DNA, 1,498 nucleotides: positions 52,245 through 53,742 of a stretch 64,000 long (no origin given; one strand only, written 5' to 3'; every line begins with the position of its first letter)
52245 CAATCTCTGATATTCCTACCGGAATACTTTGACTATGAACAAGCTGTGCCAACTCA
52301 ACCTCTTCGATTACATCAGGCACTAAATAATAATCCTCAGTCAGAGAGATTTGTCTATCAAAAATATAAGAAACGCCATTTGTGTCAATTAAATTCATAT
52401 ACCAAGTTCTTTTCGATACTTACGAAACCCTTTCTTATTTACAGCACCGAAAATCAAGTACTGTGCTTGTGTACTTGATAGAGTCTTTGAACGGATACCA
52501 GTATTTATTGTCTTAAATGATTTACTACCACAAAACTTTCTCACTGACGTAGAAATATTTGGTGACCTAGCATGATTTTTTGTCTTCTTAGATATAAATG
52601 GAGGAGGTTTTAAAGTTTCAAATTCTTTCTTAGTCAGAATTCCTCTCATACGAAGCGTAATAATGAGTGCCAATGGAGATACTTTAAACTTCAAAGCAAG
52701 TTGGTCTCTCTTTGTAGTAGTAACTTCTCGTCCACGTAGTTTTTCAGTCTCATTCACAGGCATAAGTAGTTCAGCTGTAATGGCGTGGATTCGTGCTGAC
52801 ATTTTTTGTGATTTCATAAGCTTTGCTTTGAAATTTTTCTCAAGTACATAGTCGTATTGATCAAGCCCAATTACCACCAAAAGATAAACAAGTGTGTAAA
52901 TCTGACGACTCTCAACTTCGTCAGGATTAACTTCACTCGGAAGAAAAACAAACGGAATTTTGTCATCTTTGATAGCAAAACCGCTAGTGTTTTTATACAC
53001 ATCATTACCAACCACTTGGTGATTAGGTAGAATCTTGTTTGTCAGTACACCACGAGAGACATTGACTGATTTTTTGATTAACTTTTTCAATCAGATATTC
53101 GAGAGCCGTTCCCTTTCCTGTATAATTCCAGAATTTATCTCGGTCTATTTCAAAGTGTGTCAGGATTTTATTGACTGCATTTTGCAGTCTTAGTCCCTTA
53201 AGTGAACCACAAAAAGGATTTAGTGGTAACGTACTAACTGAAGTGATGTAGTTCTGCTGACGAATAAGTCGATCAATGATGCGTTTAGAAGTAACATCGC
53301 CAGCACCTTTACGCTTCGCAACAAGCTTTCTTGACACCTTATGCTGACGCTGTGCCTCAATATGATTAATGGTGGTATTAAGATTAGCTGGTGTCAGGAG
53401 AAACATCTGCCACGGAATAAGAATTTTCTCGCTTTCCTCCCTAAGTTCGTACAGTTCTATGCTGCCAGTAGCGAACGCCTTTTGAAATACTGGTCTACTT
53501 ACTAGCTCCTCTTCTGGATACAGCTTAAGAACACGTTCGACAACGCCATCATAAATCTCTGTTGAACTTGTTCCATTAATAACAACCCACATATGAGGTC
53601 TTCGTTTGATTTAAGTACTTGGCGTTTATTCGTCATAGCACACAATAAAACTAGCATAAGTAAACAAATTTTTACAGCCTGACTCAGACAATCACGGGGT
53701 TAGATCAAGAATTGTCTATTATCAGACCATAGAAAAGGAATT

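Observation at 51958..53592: Unrecognised three-ORF module (frameshifted ~410-aa protein + PIN-domain nuclease) embedded inside the Rhs cassette array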

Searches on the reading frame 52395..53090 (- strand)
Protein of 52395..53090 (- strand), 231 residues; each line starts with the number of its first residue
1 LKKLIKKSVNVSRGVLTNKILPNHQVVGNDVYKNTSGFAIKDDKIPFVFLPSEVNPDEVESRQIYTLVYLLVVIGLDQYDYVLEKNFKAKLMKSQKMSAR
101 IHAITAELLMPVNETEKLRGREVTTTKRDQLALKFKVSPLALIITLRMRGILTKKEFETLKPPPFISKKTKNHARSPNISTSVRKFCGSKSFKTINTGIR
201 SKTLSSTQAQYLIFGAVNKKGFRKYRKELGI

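Call 3: search_protein_families(library=pfam, proteins=[window:52395-53090:-], max_evalue=1)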
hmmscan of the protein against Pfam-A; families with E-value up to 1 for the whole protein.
window:52395-53090:- (231 aa): 1 family
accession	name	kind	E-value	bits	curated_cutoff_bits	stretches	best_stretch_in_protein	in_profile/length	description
PF16464.10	DUF5045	-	0.13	13.1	29.9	1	57-116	9-67/85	Domain of unknown function (DUF5045)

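Call 4: search_protein_families(library=padloc, proteins=[window:52395-53090:-], max_evalue=1)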
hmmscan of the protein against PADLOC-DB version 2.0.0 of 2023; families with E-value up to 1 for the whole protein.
window:52395-53090:- (231 aa): 2 families
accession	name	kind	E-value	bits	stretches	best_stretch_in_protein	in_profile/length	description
PDLC03949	RmrA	-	0.0015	15.4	1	78-160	204-276/363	-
PDLC04141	capP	-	0.045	11.3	1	106-144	109-148/242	capP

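Call 5: search_protein_families(library=ncbifam, proteins=[window:52395-53090:-], max_evalue=1)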
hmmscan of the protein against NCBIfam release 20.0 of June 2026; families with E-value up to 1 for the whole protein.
window:52395-53090:- (231 aa): 0 families

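Call 6: search_protein_families(library=phrogs, proteins=[window:52395-53090:-], max_evalue=1)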
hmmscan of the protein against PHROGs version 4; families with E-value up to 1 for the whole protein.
window:52395-53090:- (231 aa): 1 family
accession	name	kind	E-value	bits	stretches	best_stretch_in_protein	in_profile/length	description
phrog_2439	-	transcription regulation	1.8e-05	24.8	1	33-162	170-293/367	transcriptional regulator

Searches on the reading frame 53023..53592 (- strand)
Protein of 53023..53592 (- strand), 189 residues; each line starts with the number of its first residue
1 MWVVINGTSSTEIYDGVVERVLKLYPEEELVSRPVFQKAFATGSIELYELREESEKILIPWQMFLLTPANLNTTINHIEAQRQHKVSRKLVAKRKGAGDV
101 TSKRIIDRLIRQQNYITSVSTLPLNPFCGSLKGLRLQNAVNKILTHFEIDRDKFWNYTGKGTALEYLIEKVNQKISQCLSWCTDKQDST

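Call 3: search_protein_families(library=pfam, proteins=[window:53023-53592:-], max_evalue=1)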
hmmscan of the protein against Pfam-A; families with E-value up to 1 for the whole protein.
window:53023-53592:- (189 aa): 0 families

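Call 4: search_protein_families(library=padloc, proteins=[window:53023-53592:-], max_evalue=1)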
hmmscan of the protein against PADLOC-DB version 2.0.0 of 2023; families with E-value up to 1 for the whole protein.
window:53023-53592:- (189 aa): 0 families

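Call 5: search_protein_families(library=ncbifam, proteins=[window:53023-53592:-], max_evalue=1)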
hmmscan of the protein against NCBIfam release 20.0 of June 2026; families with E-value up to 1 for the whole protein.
window:53023-53592:- (189 aa): 0 families

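Call 6: search_protein_families(library=phrogs, proteins=[window:53023-53592:-], max_evalue=1)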
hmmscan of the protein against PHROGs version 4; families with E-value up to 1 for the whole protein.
window:53023-53592:- (189 aa): 1 family
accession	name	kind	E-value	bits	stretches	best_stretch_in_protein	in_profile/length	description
phrog_6058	-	unknown function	0.14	12.9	1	144-185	63-104/113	-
